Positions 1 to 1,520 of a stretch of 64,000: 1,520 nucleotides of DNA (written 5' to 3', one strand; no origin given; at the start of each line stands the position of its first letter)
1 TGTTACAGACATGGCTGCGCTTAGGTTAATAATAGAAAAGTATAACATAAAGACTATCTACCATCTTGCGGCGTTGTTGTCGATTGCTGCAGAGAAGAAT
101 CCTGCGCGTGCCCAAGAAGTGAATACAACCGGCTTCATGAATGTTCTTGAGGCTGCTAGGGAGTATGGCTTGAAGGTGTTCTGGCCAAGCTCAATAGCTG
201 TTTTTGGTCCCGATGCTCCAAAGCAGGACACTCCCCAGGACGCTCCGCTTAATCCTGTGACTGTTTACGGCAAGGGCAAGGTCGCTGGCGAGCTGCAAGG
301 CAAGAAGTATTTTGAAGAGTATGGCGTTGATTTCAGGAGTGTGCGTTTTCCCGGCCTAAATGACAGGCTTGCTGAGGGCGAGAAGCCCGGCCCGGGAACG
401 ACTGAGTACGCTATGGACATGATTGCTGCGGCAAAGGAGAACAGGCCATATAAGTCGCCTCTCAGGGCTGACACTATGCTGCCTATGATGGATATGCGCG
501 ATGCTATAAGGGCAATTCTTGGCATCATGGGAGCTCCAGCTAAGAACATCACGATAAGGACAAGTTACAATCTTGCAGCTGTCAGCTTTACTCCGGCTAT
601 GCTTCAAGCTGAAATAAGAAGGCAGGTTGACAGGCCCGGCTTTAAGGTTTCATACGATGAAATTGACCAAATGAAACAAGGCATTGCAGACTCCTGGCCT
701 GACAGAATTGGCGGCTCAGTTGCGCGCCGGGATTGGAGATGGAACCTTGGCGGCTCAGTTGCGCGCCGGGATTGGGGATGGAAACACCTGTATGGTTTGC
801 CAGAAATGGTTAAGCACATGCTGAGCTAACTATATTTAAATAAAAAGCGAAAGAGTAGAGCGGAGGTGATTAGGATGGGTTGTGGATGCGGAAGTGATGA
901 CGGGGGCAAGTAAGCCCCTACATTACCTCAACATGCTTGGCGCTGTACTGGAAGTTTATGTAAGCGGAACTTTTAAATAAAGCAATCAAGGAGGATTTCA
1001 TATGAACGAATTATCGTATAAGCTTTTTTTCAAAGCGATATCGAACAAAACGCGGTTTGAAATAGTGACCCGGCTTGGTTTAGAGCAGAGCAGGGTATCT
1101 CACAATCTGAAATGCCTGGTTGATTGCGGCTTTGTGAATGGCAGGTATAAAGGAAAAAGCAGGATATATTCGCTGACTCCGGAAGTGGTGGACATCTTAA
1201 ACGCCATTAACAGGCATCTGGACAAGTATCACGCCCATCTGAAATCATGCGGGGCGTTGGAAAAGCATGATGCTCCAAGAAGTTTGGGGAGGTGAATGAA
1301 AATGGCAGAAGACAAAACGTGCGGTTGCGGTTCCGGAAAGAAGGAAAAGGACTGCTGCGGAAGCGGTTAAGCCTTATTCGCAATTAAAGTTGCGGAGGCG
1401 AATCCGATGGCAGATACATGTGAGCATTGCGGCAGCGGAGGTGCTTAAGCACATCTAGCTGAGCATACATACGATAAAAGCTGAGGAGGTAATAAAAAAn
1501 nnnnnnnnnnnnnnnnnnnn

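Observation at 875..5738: Mirror-image thiol/metal island carrying seven Cys-rich micro-ORFs that the ORF track cannot see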

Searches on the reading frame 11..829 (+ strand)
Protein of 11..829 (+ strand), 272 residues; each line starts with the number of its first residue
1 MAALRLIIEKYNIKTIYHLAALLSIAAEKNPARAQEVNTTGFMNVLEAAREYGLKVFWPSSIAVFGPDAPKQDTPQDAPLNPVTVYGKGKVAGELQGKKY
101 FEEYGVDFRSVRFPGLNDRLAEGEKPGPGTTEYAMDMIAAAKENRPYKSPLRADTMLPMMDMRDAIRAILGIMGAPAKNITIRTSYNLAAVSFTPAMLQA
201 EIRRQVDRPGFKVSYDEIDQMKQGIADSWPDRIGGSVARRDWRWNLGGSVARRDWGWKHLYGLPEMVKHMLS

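Call 47: search_protein_families(library=pfam, proteins=[window:11-829:+], max_evalue=0.01)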
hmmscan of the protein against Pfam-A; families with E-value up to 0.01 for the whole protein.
window:11-829:+ (272 aa): 5 families
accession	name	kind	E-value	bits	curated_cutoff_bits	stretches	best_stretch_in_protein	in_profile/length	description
PF01370.27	Epimerase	-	1.7e-18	67.4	20.9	1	3-179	55-231/240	NAD dependent epimerase/dehydratase family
PF16363.11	GDP_Man_Dehyd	-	1.4e-15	58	27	1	3-111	66-178/332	GDP-mannose 4,6 dehydratase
PF04321.23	RmlD_sub_bind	-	1.3e-12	47.8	27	1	3-102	42-141/287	RmlD substrate binding domain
PF02719.21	Polysacc_synt_2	-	1.1e-05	25.3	20.2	1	4-57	69-123/293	Polysaccharide biosynthesis protein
PF01073.25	3Beta_HSD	-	0.00014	21.4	22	1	13-73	67-128/280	3-beta hydroxysteroid dehydrogenase/isomerase family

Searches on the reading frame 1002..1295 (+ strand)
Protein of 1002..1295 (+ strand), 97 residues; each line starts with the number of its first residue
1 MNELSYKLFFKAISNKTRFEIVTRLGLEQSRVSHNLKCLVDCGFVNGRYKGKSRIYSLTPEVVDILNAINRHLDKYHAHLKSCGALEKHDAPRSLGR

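Call 3: search_protein_families(library=pfam, proteins=[window:1002-1295:+], max_evalue=1)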
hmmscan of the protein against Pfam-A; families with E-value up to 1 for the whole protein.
window:1002-1295:+ (97 aa): 8 families
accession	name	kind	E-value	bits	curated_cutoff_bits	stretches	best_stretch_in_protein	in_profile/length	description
PF01022.26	HTH_5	-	6.5e-07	29.6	22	1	20-46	20-46/47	Bacterial regulatory protein, arsR family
PF12802.13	MarR_2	-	0.00051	20.6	27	1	19-45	24-50/61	MarR family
PF01978.25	TrmB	-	0.00078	19.7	25.6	1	16-58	23-64/68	Sugar-specific transcriptional regulator TrmB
PF09339.16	HTH_IclR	-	0.006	16.8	22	1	20-45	23-48/52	IclR helix-turn-helix domain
PF19187.6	HTH_PafC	-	0.019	15.2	32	1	15-52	18-54/115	PafC helix-turn-helix domain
PF14947.12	HTH_45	-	0.022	15.2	25.5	1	15-71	21-71/77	Winged helix-turn-helix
PF22194.2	F-93_WHD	-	0.1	13.1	28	1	26-59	26-59/62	F-93, winged-helix domain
PF01726.22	LexA_DNA_bind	-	0.16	12.2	23.7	0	17-54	27-64/65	LexA DNA binding domain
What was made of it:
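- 1002..1295 (+): ArsR/SmtB-family regulator. It has a CmtR-like cysteine pattern (C-x3-C in the recognition helix plus a C-terminal Cys) and a 14-aa in-frame deletion in the wHTH. Pfam HTH_5 scores 29.6 bits (call 3).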

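Call 19: search_protein_families(library=ncbifam, proteins=[window:1002-1295:+], max_evalue=1)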
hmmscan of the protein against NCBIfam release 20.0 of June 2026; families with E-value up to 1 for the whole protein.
window:1002-1295:+ (97 aa): 13 families
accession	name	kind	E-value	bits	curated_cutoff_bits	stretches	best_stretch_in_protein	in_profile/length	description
NF033788.1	HTH_metalloreg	subfamily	2.7e-13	49.5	55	1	20-64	30-74/77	metalloregulator ArsR/SmtB family transcription factor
NF047906.1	CdPbTransRegCmtR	equivalog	1.4e-06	28.1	150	1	21-61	40-80/104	Cd(II)/Pb(II)-sensing metalloregulatory transcriptional regulator CmtR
NF033789.1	repress_SdpR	subfamily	6.9e-05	22.7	100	1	20-64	26-70/79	autorepressor SdpR family transcription factor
NF047395.1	TransRegLtdR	equivalog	0.0002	21.1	250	1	18-90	68-143/166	transcriptional regulator LdtR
NF041413.1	ArsR_Rv2640c_fam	equivalog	0.00033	21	155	1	9-69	52-112/118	Rv2640c family ArsR-like transcriptional regulator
NF053610.1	Sso10a_fam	subfamily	0.0034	17.4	60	1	14-60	18-58/64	Sso10a family chromatin protein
NF045707.1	Dbac_1936_reg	equivalog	0.0046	16.9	115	1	15-71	30-87/99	ArsR/SmtB-type metalloregulator TsoR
NF040642.1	sulf_sens_BigR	equivalog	0.0073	16.4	155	1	21-62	39-80/95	sulfite-sensing transcriptional repressor BigR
NF040939.2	trans_reg_lrs14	equivalog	0.0077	16.2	90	1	13-50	31-70/103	Lrs14 family HTH-type transcriptional regulator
NF053756.1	MreA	equivalog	0.0092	15.8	100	1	13-76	29-98/110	MreA family transcriptional regulator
NF007528.0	PRK10141.1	subfamily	0.012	15.5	97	1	11-63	26-78/117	metalloregulator ArsR/SmtB family transcription factor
NF053755.1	MsvR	equivalog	0.017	14.8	220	1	18-83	29-97/236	transcriptional factor MsvR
NF053606.1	Sta1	subfamily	0.025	14.7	80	1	15-50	34-69/100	Sta1 family transcriptional regulator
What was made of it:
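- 1002..1295 (+): NCBIfam HTH_metalloreg scores 49.5 bits, below the cut-off of 55, and CmtR is the second hit (call 19).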

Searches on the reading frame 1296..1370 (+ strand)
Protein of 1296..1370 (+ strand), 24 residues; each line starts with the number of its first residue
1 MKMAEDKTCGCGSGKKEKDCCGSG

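Call 3: search_protein_families(library=pfam, proteins=[window:1296-1370:+], max_evalue=1)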
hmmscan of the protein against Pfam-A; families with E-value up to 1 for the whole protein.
window:1296-1370:+ (24 aa): 1 family
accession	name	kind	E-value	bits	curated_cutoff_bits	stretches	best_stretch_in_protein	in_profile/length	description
PF02810.21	SEC-C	-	0.58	10.5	20.4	1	9-22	5-18/19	SEC-C motif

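Call 19: search_protein_families(library=ncbifam, proteins=[window:1296-1370:+], max_evalue=1)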
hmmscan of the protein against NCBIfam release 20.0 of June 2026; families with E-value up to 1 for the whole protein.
window:1296-1370:+ (24 aa): 7 families
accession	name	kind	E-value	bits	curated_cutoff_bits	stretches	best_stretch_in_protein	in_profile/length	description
NF004088.0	PRK05590.1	equivalog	0.00093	19.6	140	1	2-23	144-165/166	hypothetical protein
NF002449.0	PRK01617.1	equivalog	0.0024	18.2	141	1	2-22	133-153/154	hypothetical protein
NF002486.0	PRK01752.1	equivalog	0.011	15.7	120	1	6-23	138-155/157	YchJ family protein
TIGR04102.1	SWIM_PBPRA1643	hypoth_equivalog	0.012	16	68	1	6-22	92-108/108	PBPRA1643 family SWIM/SEC-C metal-binding motif protein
NF002592.0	PRK02250.1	equivalog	0.015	15.4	158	1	2-22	147-167/167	hypothetical protein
NF001213.0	PRK00183.1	equivalog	0.029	14.4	158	1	6-22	3-19/157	hypothetical protein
NF007704.0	PRK10396.1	equivalog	0.17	11.8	149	1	3-21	201-219/221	hypothetical protein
